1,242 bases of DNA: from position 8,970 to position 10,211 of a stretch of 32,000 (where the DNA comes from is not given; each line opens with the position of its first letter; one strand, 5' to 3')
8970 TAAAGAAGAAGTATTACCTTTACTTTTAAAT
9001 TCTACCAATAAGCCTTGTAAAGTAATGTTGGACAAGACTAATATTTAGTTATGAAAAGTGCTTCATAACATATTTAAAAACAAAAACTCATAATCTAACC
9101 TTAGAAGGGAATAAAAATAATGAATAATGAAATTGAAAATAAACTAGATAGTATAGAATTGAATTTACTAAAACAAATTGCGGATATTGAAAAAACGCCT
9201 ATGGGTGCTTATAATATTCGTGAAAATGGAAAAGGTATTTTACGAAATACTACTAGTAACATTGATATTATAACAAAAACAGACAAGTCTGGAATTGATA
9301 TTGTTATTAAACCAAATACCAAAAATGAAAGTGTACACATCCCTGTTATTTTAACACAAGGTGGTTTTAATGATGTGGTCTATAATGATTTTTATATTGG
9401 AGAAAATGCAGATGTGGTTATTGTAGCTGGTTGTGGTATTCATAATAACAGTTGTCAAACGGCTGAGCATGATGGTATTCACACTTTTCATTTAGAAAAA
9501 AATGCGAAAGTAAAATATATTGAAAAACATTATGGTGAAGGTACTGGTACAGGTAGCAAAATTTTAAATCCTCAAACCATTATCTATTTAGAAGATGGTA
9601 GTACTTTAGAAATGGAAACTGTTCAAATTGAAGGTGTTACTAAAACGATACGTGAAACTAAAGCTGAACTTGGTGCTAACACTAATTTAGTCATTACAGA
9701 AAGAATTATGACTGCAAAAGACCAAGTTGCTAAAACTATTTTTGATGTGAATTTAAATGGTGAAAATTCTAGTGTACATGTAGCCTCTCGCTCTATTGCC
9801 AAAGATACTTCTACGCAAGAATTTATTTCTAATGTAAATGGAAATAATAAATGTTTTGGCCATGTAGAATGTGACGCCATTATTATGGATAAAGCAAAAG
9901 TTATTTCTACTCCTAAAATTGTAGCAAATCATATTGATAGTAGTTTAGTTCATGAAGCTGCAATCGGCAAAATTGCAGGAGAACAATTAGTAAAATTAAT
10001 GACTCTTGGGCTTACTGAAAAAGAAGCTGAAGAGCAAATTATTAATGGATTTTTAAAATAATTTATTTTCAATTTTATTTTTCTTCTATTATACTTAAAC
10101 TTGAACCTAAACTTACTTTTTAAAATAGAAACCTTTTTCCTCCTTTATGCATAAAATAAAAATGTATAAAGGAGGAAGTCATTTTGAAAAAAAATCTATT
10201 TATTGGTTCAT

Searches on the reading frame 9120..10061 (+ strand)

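Call 20: search_protein_families(library=pfam, proteins=[window:9120-10061:+], max_evalue=0.001)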
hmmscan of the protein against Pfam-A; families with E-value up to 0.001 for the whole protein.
window:9120-10061:+ (313 aa): 1 family
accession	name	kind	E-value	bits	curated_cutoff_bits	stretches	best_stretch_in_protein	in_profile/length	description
PF01458.23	SUFBD_core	-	3e-19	69.8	27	1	93-311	18-232/232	SUF system FeS cluster assembly, SufBD core domain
